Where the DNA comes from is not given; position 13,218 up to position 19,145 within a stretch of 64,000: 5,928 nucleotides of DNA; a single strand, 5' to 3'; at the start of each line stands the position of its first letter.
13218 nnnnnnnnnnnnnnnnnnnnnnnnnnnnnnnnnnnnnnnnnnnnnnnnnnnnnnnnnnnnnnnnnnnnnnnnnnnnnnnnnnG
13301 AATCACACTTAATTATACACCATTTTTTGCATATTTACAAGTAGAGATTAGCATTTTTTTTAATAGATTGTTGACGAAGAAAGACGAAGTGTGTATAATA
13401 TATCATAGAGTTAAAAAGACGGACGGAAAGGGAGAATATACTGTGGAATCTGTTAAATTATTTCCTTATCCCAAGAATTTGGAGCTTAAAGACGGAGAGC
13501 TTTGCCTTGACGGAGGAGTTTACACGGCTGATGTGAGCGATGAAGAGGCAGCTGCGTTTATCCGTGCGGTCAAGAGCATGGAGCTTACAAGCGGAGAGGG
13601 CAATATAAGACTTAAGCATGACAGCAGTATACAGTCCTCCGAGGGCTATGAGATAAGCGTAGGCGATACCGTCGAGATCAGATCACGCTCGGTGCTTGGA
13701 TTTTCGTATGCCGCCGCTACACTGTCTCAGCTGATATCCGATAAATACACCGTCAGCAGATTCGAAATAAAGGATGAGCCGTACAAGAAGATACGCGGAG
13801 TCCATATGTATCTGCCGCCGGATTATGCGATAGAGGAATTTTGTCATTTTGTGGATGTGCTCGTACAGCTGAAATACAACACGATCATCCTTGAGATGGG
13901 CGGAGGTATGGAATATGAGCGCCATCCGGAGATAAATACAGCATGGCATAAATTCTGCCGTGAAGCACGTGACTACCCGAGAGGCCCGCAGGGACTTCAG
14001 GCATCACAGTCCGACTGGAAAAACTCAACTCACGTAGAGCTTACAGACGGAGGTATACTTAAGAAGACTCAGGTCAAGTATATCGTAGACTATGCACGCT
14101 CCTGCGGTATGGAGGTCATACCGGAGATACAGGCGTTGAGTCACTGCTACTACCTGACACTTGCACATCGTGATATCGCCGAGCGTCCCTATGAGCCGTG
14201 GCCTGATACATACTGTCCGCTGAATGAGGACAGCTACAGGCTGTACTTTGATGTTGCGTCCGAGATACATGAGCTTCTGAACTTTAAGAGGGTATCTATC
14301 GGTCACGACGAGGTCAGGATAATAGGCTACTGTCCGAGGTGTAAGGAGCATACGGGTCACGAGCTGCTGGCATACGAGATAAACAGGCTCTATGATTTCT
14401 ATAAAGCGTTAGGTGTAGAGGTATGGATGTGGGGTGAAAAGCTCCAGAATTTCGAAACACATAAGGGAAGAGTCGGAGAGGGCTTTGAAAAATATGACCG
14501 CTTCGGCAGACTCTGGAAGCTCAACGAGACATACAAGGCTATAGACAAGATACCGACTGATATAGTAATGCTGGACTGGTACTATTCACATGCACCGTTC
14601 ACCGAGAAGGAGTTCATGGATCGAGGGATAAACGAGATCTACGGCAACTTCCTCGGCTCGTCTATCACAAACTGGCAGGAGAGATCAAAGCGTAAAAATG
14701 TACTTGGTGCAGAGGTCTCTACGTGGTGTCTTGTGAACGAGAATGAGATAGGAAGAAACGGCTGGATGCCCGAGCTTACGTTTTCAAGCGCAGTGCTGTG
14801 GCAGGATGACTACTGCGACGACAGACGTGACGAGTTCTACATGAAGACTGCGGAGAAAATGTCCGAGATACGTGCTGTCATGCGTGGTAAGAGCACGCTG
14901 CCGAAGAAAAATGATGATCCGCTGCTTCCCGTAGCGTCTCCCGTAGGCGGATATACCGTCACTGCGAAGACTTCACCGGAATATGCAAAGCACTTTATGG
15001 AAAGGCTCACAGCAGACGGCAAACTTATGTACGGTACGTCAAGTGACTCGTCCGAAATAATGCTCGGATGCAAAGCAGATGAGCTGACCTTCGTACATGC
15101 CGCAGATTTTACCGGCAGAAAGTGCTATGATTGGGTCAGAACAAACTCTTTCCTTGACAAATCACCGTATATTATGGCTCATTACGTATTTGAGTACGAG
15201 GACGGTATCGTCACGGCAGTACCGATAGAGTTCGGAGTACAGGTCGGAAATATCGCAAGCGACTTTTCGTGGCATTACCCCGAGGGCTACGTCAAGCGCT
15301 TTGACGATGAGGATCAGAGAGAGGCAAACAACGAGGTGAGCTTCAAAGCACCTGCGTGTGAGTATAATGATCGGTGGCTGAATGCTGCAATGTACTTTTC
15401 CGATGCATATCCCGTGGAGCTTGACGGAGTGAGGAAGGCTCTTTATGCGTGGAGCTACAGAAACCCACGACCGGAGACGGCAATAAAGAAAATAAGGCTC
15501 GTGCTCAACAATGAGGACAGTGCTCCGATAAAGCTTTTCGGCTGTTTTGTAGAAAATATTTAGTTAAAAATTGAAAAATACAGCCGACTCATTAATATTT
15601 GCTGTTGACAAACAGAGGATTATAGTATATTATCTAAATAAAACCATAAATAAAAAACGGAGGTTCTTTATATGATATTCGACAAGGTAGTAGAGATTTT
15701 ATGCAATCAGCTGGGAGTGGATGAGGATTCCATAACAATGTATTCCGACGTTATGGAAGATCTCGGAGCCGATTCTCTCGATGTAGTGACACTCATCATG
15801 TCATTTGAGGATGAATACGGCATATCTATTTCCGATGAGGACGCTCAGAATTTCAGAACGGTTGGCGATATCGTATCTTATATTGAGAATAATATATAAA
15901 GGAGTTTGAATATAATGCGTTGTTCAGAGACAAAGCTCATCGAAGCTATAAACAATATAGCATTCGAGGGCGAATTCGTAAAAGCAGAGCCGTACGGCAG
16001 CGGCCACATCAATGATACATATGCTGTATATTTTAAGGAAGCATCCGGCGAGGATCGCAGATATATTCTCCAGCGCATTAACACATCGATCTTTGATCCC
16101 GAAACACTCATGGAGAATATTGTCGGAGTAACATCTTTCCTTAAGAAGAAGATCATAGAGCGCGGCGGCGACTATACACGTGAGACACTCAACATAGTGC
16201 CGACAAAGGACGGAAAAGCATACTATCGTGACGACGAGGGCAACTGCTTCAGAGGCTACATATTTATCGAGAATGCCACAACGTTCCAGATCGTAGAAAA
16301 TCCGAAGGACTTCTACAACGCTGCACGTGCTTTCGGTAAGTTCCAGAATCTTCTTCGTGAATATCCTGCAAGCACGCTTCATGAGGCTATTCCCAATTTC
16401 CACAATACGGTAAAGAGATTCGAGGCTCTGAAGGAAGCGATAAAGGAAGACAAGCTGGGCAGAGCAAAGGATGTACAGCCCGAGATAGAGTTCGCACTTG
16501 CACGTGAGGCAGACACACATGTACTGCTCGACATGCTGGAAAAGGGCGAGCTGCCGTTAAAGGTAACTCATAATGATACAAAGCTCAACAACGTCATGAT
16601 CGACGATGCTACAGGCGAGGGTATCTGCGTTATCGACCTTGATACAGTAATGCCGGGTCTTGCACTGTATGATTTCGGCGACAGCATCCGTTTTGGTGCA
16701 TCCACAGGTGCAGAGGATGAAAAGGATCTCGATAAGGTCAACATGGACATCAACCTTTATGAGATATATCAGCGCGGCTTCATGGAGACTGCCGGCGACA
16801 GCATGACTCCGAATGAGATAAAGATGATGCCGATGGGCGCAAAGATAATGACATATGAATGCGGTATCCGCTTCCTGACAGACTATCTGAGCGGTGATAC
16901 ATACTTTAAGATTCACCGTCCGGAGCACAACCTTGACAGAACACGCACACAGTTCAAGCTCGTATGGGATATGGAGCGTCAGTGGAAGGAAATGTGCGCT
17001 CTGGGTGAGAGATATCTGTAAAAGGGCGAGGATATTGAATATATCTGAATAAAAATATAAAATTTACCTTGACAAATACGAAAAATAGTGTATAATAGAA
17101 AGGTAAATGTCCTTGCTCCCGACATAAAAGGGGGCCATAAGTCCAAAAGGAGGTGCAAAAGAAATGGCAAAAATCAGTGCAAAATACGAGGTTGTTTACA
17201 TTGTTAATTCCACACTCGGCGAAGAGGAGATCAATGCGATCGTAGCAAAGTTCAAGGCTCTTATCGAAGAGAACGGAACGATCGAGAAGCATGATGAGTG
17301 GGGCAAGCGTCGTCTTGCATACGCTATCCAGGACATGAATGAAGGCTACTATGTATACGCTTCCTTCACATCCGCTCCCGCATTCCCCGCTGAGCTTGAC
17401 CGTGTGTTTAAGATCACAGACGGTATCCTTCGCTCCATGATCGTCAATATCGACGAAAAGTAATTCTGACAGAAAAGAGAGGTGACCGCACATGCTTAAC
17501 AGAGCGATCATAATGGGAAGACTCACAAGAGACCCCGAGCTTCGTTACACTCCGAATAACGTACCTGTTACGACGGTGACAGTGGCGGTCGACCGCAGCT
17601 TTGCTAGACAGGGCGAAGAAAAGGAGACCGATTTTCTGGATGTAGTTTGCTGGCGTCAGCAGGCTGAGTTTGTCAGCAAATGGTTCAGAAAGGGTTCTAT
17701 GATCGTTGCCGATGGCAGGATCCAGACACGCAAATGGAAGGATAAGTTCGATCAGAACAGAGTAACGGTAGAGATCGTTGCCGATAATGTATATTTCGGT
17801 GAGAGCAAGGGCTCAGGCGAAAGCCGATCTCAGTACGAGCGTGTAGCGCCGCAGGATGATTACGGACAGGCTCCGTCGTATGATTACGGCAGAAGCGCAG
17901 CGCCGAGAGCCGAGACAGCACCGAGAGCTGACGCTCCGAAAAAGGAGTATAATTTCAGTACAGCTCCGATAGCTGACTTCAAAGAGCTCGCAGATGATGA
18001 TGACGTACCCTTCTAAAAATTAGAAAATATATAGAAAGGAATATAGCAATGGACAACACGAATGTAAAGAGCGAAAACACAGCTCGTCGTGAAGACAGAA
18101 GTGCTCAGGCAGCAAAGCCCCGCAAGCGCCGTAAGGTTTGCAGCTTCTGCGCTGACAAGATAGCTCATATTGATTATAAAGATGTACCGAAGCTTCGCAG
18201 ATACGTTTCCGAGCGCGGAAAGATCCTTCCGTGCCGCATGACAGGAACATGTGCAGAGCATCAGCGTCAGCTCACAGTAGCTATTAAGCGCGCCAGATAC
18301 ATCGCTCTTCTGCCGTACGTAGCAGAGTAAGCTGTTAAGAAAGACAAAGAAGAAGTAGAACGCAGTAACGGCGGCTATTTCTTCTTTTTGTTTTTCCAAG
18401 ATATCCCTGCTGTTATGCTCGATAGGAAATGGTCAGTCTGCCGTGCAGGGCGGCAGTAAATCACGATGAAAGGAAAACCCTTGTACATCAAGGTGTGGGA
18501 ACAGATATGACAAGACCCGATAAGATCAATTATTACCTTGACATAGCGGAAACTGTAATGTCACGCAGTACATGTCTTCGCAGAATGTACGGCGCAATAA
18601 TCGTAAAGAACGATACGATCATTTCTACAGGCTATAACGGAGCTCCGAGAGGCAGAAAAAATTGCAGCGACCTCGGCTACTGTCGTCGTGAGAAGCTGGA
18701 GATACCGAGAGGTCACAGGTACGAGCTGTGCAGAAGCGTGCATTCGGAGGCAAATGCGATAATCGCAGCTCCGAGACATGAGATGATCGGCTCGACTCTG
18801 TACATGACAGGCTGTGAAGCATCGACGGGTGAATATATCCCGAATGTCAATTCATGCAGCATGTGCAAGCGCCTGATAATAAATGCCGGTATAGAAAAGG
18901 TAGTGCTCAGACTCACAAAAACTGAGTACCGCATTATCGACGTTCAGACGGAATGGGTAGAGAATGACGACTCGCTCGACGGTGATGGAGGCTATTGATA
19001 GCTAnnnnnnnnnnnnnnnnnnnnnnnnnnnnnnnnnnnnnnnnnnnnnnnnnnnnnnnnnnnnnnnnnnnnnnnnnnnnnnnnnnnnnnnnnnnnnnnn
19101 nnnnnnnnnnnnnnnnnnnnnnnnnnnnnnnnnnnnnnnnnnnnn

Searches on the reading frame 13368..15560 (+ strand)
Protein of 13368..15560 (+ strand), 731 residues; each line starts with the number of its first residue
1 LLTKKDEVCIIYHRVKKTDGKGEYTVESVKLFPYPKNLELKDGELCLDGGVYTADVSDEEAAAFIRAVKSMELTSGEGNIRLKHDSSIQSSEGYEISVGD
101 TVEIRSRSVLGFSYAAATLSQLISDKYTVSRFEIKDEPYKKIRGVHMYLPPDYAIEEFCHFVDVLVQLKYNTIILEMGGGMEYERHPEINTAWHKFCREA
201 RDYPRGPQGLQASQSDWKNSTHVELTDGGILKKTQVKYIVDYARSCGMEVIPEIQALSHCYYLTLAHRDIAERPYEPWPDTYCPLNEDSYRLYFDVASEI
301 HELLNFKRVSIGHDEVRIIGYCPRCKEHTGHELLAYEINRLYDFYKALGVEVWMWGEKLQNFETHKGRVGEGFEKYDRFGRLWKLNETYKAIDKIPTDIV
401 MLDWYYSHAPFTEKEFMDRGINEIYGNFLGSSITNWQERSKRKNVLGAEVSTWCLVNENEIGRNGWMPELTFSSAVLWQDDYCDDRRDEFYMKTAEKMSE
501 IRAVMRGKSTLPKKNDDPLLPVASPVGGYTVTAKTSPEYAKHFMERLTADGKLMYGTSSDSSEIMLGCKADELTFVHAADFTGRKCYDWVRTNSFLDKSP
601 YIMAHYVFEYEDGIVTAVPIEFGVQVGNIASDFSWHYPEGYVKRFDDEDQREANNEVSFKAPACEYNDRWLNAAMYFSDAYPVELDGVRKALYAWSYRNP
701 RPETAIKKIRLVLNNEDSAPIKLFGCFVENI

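Call 76: search_protein_families(library=pfam, proteins=[window:13368-15560:+], max_evalue=0.00001)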
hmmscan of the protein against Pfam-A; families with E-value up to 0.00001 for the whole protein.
window:13368-15560:+ (731 aa): 2 families
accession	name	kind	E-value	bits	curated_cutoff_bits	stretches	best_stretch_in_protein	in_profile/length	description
PF00728.28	Glyco_hydro_20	-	2.8e-14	53.7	22.3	1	216-454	60-320/348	Glycosyl hydrolase family 20, catalytic domain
PF02838.20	Glyco_hydro_20b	-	5.3e-09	37.3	26.1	1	30-136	3-123/124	Glycosyl hydrolase family 20, domain 2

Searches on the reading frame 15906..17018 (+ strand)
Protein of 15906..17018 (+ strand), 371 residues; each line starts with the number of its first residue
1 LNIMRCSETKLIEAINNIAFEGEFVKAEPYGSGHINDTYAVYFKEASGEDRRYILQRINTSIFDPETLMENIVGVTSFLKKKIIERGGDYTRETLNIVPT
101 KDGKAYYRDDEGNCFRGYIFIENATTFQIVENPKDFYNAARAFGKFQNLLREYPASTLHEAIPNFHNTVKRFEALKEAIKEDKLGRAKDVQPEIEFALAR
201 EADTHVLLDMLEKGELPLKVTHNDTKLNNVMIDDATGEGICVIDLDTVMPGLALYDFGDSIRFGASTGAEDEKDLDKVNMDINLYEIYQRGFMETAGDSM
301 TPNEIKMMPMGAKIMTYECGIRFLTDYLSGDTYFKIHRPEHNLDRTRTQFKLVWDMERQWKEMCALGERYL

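Call 76: search_protein_families(library=pfam, proteins=[window:15906-17018:+], max_evalue=0.00001)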
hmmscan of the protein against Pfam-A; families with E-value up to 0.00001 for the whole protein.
window:15906-17018:+ (371 aa): 1 family
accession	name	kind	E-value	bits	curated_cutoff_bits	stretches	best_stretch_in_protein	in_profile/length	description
PF01636.29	APH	-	8.4e-16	58.9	23.2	1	27-265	2-215/239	Phosphotransferase enzyme family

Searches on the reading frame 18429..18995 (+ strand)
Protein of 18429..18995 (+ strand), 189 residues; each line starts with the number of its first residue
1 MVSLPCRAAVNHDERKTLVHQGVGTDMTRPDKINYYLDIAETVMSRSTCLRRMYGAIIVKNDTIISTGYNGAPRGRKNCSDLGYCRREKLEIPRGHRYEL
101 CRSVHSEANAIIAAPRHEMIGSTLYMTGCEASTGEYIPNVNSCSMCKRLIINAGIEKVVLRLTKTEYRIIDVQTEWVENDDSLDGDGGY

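Call 76: search_protein_families(library=pfam, proteins=[window:18429-18995:+], max_evalue=0.00001)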
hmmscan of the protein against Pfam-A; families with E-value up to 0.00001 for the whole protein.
window:18429-18995:+ (189 aa): 2 families
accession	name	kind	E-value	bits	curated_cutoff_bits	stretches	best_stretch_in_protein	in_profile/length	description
PF00383.29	dCMP_cyt_deam_1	-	7.5e-16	58.3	25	1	32-160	3-100/102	Cytidine and deoxycytidylate deaminase zinc-binding region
PF14437.12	MafB19-deam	-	1.4e-07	31.9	27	1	34-163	5-102/142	MafB19-like deaminase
